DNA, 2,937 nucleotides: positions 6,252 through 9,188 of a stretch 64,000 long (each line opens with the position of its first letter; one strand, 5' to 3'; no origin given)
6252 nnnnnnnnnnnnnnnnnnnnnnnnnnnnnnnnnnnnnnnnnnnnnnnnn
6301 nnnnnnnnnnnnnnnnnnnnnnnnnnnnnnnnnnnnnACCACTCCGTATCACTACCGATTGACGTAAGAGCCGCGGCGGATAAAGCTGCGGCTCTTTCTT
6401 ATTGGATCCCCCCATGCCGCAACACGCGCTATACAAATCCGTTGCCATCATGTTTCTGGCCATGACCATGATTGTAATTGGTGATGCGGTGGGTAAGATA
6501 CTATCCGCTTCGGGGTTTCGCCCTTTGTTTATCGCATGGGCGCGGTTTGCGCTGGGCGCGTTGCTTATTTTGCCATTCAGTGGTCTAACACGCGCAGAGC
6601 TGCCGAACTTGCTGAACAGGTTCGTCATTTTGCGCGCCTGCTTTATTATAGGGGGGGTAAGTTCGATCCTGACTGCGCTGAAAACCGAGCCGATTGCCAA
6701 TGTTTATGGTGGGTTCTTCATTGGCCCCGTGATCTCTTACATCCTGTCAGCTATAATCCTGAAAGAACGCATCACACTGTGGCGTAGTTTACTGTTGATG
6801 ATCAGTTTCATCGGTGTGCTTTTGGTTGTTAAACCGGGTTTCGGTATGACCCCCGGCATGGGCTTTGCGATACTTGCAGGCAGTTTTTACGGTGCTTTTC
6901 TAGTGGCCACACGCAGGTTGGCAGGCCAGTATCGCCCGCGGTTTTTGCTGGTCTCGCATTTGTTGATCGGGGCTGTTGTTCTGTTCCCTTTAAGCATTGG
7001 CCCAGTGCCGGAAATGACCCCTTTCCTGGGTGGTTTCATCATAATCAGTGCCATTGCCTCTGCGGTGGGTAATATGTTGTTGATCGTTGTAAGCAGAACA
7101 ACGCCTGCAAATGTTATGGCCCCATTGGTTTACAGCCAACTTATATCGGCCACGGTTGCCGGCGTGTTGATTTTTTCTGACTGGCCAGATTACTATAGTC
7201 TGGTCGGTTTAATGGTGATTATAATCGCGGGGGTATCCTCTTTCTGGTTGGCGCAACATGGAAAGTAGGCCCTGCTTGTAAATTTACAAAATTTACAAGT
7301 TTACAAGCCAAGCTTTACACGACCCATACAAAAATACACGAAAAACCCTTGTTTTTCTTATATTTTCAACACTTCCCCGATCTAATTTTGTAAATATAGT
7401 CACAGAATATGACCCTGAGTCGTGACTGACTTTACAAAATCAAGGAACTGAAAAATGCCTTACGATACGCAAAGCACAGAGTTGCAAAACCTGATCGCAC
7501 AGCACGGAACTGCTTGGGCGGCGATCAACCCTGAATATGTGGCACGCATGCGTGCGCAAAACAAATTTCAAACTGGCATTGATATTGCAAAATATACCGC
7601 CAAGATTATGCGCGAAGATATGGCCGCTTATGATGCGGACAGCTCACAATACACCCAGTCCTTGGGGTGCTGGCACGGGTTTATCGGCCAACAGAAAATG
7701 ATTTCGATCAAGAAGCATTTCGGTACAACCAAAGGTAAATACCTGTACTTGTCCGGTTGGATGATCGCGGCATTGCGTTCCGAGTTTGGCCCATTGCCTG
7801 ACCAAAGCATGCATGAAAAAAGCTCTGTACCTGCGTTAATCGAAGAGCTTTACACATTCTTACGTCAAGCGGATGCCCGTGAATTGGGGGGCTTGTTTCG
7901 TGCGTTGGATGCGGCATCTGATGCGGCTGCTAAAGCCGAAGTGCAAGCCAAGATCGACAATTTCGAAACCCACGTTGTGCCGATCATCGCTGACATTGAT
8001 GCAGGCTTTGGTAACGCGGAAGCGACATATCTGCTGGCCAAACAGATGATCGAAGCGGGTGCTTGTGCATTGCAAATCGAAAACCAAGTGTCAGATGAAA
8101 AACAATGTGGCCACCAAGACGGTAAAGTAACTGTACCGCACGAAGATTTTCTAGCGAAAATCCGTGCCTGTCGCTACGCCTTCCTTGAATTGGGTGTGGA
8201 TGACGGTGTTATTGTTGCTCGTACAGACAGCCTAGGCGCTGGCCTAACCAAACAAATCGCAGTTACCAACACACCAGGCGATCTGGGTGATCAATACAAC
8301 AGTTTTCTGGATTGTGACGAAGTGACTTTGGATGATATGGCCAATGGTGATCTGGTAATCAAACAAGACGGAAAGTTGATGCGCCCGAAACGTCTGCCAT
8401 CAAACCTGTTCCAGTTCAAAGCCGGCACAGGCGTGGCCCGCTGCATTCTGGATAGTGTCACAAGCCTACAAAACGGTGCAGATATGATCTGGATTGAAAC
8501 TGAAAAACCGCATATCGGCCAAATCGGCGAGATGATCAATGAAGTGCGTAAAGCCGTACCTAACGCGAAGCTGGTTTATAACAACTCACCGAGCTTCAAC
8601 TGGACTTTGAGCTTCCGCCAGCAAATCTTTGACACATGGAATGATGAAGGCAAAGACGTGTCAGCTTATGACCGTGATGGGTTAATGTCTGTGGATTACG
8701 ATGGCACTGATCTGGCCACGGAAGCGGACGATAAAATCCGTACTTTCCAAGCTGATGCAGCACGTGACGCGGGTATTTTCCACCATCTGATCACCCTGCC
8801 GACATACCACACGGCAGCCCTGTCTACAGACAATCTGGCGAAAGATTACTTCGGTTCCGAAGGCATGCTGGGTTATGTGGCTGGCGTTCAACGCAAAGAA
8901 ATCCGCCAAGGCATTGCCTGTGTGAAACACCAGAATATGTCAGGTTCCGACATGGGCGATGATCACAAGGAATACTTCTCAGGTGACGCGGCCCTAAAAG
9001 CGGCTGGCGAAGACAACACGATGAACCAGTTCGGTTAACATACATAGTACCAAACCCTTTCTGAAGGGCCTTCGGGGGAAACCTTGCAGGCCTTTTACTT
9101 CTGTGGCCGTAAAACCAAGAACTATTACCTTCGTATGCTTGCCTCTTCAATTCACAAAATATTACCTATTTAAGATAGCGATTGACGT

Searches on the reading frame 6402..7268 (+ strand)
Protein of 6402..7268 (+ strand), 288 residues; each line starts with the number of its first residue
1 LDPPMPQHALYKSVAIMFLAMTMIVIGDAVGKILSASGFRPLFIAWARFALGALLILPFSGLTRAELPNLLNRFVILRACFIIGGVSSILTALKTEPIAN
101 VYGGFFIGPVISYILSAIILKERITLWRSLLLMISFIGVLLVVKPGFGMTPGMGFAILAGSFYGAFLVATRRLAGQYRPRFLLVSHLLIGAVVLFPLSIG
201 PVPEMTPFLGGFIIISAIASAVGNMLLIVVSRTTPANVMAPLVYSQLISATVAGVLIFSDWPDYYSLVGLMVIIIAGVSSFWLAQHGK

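Call 50: search_protein_families(library=pfam, proteins=[window:6402-7268:+], max_evalue=0.00001)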
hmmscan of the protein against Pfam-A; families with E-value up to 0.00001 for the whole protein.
window:6402-7268:+ (288 aa): 1 family
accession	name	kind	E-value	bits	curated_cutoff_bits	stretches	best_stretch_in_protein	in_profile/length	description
PF00892.27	EamA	-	5.6e-20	72.4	28.2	2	14-143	4-134/135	EamA-like transporter family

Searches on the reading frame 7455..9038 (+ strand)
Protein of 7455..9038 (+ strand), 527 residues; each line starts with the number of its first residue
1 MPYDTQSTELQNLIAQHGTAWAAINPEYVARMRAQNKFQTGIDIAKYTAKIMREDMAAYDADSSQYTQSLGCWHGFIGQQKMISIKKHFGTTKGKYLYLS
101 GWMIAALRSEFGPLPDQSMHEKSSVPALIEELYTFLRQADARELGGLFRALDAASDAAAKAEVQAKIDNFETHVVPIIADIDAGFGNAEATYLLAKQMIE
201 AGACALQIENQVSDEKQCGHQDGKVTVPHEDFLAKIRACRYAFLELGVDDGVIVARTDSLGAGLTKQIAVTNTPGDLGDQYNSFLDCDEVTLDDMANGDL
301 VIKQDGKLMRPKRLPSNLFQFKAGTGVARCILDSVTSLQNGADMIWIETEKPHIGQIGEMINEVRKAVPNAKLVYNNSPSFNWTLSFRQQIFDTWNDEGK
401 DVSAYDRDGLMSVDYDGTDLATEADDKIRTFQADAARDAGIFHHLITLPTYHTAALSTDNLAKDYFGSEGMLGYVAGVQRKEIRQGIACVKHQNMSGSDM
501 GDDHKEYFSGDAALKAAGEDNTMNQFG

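Call 50: search_protein_families(library=pfam, proteins=[window:7455-9038:+], max_evalue=0.00001)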
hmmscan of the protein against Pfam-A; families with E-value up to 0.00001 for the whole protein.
window:7455-9038:+ (527 aa): 2 families
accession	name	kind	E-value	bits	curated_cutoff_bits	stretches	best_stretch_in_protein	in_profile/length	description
PF00463.27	ICL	-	1.5e-47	162.8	26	3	97-265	81-239/526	Isocitrate lyase family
PF13714.12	PEP_mutase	-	7.5e-12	45.8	31.5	1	167-263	62-151/240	Phosphoenolpyruvate phosphomutase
